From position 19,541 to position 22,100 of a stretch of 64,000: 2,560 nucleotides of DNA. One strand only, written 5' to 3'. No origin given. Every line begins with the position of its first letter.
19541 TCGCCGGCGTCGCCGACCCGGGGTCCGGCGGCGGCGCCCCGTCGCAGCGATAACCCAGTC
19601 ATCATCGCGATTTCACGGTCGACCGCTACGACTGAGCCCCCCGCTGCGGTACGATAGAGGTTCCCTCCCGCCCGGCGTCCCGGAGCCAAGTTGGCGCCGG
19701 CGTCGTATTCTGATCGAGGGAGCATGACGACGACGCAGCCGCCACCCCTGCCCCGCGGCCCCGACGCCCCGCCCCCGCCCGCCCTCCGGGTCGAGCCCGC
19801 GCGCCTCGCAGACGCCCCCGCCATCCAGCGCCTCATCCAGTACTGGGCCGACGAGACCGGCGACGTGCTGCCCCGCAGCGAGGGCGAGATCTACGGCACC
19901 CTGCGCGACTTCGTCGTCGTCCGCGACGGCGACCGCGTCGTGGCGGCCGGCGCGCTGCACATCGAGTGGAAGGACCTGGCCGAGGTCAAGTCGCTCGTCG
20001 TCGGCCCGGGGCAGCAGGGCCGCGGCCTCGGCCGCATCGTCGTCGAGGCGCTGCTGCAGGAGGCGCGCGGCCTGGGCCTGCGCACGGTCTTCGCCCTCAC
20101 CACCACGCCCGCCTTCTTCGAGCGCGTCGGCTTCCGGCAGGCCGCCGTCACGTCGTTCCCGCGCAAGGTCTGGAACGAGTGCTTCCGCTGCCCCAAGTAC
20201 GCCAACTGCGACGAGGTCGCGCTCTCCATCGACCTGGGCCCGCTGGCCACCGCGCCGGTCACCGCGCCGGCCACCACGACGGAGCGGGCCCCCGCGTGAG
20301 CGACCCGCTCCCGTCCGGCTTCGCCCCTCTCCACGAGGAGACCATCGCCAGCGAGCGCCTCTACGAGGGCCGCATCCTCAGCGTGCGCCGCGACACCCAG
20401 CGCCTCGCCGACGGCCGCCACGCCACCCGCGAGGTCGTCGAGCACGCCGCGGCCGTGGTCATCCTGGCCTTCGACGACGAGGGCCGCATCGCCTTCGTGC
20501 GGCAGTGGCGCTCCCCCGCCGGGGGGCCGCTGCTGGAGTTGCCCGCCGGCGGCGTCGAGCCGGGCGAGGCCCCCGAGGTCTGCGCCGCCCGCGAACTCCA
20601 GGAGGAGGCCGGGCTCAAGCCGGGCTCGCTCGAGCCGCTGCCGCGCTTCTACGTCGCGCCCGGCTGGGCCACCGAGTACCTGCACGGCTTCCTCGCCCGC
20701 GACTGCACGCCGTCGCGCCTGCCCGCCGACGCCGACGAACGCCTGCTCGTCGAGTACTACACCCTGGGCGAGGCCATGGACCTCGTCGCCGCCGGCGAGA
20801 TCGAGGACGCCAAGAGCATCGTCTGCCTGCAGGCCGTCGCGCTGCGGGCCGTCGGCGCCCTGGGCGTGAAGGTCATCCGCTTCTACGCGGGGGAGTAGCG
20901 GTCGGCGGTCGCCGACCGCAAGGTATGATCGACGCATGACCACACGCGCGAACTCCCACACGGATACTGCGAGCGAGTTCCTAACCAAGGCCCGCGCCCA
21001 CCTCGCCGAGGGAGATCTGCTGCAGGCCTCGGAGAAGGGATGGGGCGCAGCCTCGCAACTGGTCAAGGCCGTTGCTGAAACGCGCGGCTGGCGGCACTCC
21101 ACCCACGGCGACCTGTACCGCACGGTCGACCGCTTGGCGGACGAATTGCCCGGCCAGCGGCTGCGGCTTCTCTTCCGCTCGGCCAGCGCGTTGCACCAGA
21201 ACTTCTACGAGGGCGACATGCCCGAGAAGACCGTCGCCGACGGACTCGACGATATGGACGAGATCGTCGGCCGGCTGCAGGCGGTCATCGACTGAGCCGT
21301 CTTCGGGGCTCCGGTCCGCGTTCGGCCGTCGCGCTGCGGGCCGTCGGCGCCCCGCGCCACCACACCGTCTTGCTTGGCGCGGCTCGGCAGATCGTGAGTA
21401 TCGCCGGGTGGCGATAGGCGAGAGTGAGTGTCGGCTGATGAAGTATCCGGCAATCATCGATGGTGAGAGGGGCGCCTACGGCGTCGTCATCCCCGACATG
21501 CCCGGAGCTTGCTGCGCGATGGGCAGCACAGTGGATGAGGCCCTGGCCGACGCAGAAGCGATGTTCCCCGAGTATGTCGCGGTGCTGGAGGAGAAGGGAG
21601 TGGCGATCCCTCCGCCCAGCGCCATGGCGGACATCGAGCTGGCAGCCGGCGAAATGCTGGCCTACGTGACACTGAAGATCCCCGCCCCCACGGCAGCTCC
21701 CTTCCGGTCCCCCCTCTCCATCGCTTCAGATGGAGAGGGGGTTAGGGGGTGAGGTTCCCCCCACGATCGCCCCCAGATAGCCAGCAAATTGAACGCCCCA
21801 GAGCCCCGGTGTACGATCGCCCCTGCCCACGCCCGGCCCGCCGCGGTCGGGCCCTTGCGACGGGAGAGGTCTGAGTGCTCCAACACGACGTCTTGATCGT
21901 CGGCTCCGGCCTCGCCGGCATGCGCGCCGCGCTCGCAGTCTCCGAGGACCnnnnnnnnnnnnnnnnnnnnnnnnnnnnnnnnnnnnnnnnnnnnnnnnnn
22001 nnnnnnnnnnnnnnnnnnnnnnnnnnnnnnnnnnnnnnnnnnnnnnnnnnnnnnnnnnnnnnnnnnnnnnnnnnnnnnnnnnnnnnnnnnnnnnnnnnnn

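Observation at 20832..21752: Perfect 29-bp direct repeat (20832-20860 and 21324-21352) brackets a cassette carrying a HEPN/PaREP1-like gene next to an orphan HicB-like gene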

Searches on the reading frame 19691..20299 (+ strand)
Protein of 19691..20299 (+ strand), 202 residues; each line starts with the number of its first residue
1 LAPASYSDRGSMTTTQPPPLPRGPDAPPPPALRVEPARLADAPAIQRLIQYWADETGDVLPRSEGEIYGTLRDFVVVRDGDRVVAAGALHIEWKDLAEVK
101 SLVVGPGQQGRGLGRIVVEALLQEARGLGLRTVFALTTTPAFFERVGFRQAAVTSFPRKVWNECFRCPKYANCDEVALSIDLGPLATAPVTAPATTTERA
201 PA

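Call 6: search_protein_families(library=pfam, proteins=[window:19691-20299:+], max_evalue=0.1)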
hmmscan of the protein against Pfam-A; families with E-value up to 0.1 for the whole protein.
window:19691-20299:+ (202 aa): 6 families
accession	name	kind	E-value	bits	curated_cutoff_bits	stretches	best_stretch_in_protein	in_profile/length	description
PF00583.31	Acetyltransf_1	-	9.9e-13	48.8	20.7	1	73-148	34-116/116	Acetyltransferase (GNAT) family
PF13508.13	Acetyltransf_7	-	9.7e-10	39.1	27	1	73-149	4-83/84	Acetyltransferase (GNAT) domain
PF13673.13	Acetyltransf_10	-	2.5e-05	24.7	23.6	1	74-151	33-110/128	Acetyltransferase (GNAT) domain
PF08445.16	FR47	-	0.00047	20.5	22.1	1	93-153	18-82/86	FR47-like protein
PF14542.12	Acetyltransf_CG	-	0.023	15.3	30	1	95-133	23-61/80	GCN5-related N-acetyl-transferase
PF13527.13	Acetyltransf_9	-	0.1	13.1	25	0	72-150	41-126/127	Acetyltransferase (GNAT) domain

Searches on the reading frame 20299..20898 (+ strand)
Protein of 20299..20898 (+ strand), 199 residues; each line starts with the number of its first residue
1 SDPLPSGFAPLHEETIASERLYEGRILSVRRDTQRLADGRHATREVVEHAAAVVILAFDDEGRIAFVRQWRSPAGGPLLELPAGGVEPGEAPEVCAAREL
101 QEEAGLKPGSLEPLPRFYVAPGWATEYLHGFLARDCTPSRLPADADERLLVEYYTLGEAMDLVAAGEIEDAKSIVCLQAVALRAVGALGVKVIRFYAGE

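Call 6: search_protein_families(library=pfam, proteins=[window:20299-20898:+], max_evalue=0.1)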
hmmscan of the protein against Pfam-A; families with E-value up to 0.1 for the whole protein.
window:20299-20898:+ (199 aa): 2 families
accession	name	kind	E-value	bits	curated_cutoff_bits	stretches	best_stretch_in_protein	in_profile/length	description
PF00293.34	NUDIX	-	1.2e-19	71.1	21.1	1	49-163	2-120/134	NUDIX domain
PF14815.12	NUDIX_4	-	0.073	13.3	35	0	54-113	2-58/113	NUDIX domain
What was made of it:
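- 20299..20898 (+): NUDIX hydrolase gene (ADP-ribose pyrophosphatase-like); the native host gene with its ancestral C-terminus. Pfam NUDIX E 1.2e-19 (call 6).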

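Call 9: find_encoding_contigs(protein=window:20299-20898:+, flank=10000, max_places=10)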
Protein window:20299-20898:+ (199 aa): no gene with exactly this product is on record in the collection.

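Call 10: find_homologous_proteins(query=window:20299-20898:+)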
Query window:20299-20898:+ (199 aa): 842 proteins with E <= 0.001 among 3770 candidates; the best 120 are listed.
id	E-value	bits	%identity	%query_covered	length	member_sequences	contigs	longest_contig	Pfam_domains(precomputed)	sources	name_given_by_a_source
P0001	1.6e-120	418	96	100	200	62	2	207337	PF28549.1,PF00293.35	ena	-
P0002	4.6e-103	361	85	100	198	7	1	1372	PF28549.1,PF00293.35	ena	-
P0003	3.3e-98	345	81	99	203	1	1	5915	PF28549.1,PF00293.35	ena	-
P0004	9.8e-98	344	81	98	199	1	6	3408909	PF28549.1,PF00293.35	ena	-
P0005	3.2e-96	339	82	95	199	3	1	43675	PF28549.1,PF00293.35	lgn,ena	-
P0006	4.2e-96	338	80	98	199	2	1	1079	PF28549.1,PF00293.35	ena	-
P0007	4.2e-95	335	81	95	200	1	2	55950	PF28549.1,PF00293.35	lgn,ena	-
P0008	1.5e-94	333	81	96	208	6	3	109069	PF28549.1,PF00293.35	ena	-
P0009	2.5e-93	329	78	98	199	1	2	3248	PF28549.1,PF00293.35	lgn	-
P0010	1.4e-89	317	78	95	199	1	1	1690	PF28549.1,PF00293.35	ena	-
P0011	3.7e-88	312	78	95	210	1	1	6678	PF28549.1,PF00293.35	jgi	jgi:ADP-ribose pyrophosphatase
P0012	1.1e-85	304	74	95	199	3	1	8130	PF28549.1,PF00293.35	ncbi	ncbi:MAG: NUDIX hydrolase [Dehalococcoidia bacterium]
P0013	1.1e-85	304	72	99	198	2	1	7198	PF28549.1,PF00293.35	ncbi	-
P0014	4.4e-85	302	72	99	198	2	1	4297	PF28549.1,PF00293.35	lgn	-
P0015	4.4e-83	296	71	95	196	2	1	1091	PF28549.1,PF00293.35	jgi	jgi:ADP-ribose pyrophosphatase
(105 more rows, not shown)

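Call 11: find_related_loci(query=window:20299-20898:+, collection=genome_contigs, flank=6000)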
Query window:20299-20898:+ (199 aa) in genome_contigs; peptide patterns used: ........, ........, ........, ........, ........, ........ (x = any residue, [..] = any of these).
599 stretches matched a pattern (row limit reached: there are more); 241 encode a relative of the query (tblastn E <= 1e-3); the best 80 are kept; 80 distinct loci.
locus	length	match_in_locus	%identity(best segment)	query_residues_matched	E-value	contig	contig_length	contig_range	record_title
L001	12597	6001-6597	97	1-199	4e-123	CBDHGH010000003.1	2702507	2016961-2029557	MAG: Dehalococcoidia bacterium isolate 575575bf-984b-4cd3-a7b8-18ad3858fffb genome assembly, contig: contig_3, whole gen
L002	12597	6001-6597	95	1-199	1e-121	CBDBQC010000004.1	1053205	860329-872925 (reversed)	MAG: Dehalococcoidia bacterium isolate 3b5922da-460a-4212-a651-5a23880356d2 genome assembly, contig: contig_4, whole gen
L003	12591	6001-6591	86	1-199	2e-108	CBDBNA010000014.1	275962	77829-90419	MAG: Dehalococcoidia bacterium isolate 8dc3bd6b-4dda-4c2a-a60a-45dc8dd64482 genome assembly, contig: contig_14, whole ge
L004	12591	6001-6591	86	1-199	1e-107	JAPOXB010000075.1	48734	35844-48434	MAG: Chloroflexota bacterium isolate COS3_bin_15 NODE_281_length_48734_cov_13.8521, whole genome shotgun sequence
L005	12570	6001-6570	88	10-199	2e-106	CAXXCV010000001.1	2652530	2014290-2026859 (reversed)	MAG: Dehalococcoidia bacterium isolate f314fda6-7770-4086-b832-64b1c017fe61 genome assembly, contig: contig_1, whole gen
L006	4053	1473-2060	67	4-199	1e-84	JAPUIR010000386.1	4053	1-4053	MAG: Chloroflexota bacterium isolate KW1-S08_30 KW1-S08_30_cg386, whole genome shotgun sequence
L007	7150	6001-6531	46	1-177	2e-44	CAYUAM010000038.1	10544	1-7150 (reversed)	MAG TPA_asm: uncultured Anaerolineales bacterium isolate binchicken_co376_259 genome assembly, contig: NODE_7356_length_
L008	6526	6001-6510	50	16-185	6e-44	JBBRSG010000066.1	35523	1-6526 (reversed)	MAG: Chloroflexia bacterium isolate La2_metabat2.031 La2_metabat2.031_K_1294393L35523_cov_13.3860, whole genome shotgun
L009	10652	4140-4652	46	7-177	2e-43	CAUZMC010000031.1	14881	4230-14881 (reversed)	MAG: Dehalococcoidia bacterium isolate CB9_323.13 genome assembly, contig: Ga0302132_10001187, whole genome shotgun sequ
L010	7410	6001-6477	48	16-174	7e-41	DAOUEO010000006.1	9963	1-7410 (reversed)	MAG TPA_asm: Dehalococcoidia bacterium isolate N6_292 k139_309772, whole genome shotgun sequence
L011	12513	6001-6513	47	10-180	7e-41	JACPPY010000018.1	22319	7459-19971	MAG: Chloroflexi bacterium isolate NC_groundwater_639_Ag_B-0.1um_56_35 B_1_S1_Biohub_coassembly_k141_658311, whole genom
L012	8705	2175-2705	51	10-186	2e-40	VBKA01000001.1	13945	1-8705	MAG: Chloroflexi bacterium isolate CF_170 14_1009_16_30cm_scaffold_9038, whole genome shotgun sequence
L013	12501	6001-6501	41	11-177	1e-40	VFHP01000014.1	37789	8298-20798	MAG: SAR202 cluster bacterium isolate OSU_TB57 TB57_014, whole genome shotgun sequence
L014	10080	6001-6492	43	11-174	4e-40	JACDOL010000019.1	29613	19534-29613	MAG: Desulfotomaculum sp. isolate GB_MAG20_002 c_000000001112, whole genome shotgun sequence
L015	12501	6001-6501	45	14-180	1e-39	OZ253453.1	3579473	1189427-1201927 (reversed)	MAG: Dehalococcoidia bacterium isolate 43ccb18f-af08-49d2-9d38-583f6829fde5 genome assembly, chromosome: 1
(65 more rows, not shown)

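Call 19: find_encoding_contigs(protein=P0001, flank=4000, max_places=10)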
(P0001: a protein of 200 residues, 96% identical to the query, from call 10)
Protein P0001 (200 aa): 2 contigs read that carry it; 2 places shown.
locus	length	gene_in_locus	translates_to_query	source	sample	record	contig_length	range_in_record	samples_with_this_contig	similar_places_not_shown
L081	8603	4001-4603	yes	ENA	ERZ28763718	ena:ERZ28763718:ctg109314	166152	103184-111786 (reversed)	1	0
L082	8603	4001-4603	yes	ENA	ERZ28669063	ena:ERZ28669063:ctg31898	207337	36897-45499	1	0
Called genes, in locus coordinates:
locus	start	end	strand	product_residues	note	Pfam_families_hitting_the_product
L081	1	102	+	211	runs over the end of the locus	PF00574:CLP_protease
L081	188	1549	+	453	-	PF06689:zf-C4_ClpX, PF01078:Mg_chelatase (faint), PF05496:RuvB_N (weak), PF00004:AAA, PF07724:AAA_2, PF07728:AAA_5 (faint), PF10431:ClpB_D2-small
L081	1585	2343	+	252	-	PF01728:FtsJ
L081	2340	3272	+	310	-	PF01513:NAD_kinase, PF20143:NAD_kinase_C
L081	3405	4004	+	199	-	PF00583:Acetyltransf_1, PF13673:Acetyltransf_10, PF13508:Acetyltransf_7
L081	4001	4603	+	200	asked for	PF28549:NDPSase_N, PF00293:NUDIX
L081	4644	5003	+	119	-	PF05942:PaREP1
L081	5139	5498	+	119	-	PF05942:PaREP1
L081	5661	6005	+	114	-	PF15919:HicB_lk_antitox, PF15970:HicB-like_2 (weak)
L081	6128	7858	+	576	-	PF00890:FAD_binding_2, PF01266:DAO (weak), PF07992:Pyr_redox_2 (faint), PF02910:Succ_DH_flav_C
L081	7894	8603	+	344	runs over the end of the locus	PF13085:Fer2_3, PF00111:Fer2 (weak), PF13187:Fer4_9 (faint), PF13484:Fer4_16 (faint), PF12838:Fer4_7 (weak), PF13183:Fer4_8, PF13237:Fer4_10, PF13534:Fer4_17 (weak)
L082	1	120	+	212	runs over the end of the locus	PF00574:CLP_protease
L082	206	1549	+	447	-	PF06689:zf-C4_ClpX, PF01078:Mg_chelatase (faint), PF05496:RuvB_N (weak), PF00004:AAA, PF07724:AAA_2, PF07728:AAA_5 (faint), PF10431:ClpB_D2-small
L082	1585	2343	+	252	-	PF01728:FtsJ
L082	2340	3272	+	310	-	PF01513:NAD_kinase, PF20143:NAD_kinase_C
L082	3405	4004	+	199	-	PF00583:Acetyltransf_1, PF13673:Acetyltransf_10 (weak), PF13508:Acetyltransf_7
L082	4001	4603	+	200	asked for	PF28549:NDPSase_N, PF00293:NUDIX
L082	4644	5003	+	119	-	PF05942:PaREP1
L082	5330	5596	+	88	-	PF15919:HicB_lk_antitox, PF15970:HicB-like_2 (weak)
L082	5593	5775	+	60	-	-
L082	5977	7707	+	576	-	PF00890:FAD_binding_2, PF01266:DAO (weak), PF07992:Pyr_redox_2 (faint), PF02910:Succ_DH_flav_C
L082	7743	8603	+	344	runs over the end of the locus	PF13085:Fer2_3, PF00111:Fer2 (weak), PF13187:Fer4_9 (faint), PF13484:Fer4_16 (faint), PF12838:Fer4_7 (weak), PF13183:Fer4_8, PF13237:Fer4_10, PF13534:Fer4_17 (weak)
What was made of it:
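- On HicAB type II toxin-antitoxin: The native protein is 88 aa in L082 (call 19).
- On Transposable element with target-site duplication: The flanking genes are housekeeping genes (call 19).
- On Integrase-mediated integration at a gene 3' end: No recombinase lies within about 4 kb (call 19).
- No mobile-element genes: within about 4 kb on either side the neighbours are clpP, clpX, ftsJ, NAD kinase, GNAT, sdhA and sdhB (call 19). There is no integrase or transposase within about 4 kb on either side (call 19).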

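Call 40: search_protein_families(library=ncbifam, proteins=[window:20299-20898:+], max_evalue=0.01)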
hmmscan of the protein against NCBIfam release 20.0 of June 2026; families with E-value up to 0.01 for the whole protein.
window:20299-20898:+ (199 aa): 16 families
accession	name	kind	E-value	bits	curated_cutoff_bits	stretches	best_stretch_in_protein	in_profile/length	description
NF008736.0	PRK11762.1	equivalog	4.9e-20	71.8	169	1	36-178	31-175/186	ADP compounds hydrolase NudE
TIGR00052.1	TIGR00052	subfamily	1.9e-16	60.2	79.55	1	13-179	3-185/188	nudix-type nucleoside diphosphatase, YffH/AdpP family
NF008003.0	PRK10729.1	equivalog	5.1e-14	52.1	248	1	5-183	8-200/210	ADP-ribose diphosphatase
NF011585.0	PRK15009.1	equivalog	1.4e-11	44.4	234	1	42-180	37-184/191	GDP-mannose pyrophosphatase NudK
TIGR00586.1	mutt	equivalog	4.1e-07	30.1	97.9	1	58-113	13-68/129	8-oxo-dGTP diphosphatase MutT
NF041652.1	Nud_hyd_Dein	equivalog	4.4e-07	30.3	200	1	45-110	10-76/152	Nudix hydrolase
NF006530.0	PRK08999.1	equivalog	1.7e-06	27.3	245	1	45-114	4-70/315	Nudix family hydrolase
NF008044.0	PRK10776.1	equivalog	5e-06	26.4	148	1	76-114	30-68/130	8-oxo-dGTP diphosphatase MutT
NF001938.0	PRK00714.1-5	equivalog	2.2e-05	23.9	116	1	45-108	8-76/172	RNA pyrophosphohydrolase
NF001299.0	PRK00241.1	equivalog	0.0002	20.9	158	1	53-107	137-189/263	NAD(+) diphosphatase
NF001935.0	PRK00714.1-2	equivalog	0.00027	20.5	259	1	80-111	34-65/183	RNA pyrophosphohydrolase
NF001937.0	PRK00714.1-4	equivalog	0.00035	20.3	139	1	52-113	10-67/161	RNA pyrophosphohydrolase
TIGR02705.1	nudix_YtkD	equivalog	0.00037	20.1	154.4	1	79-117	47-85/156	RNA deprotection pyrophosphohydrolase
NF001934.0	PRK00714.1-1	equivalog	0.0018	17.7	241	1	55-109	13-63/176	RNA pyrophosphohydrolase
NF003787.0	PRK05379.1-4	equivalog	0.0067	15.4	449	1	60-107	217-263/346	bifunctional nicotinamide-nucleotide adenylyltransferase/Nudix hydroxylase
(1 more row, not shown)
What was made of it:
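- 20299..20898 (+): NCBIfam hits to the NudE/YffH/AdpP group lie below the curated cut-offs (call 40).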

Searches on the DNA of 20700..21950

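Call 39: search_rna_families(source=window, start=20700, end=21950, threshold=evalue, max_evalue=1)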
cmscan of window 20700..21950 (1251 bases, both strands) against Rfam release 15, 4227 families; matches with E-value up to 1: 0.
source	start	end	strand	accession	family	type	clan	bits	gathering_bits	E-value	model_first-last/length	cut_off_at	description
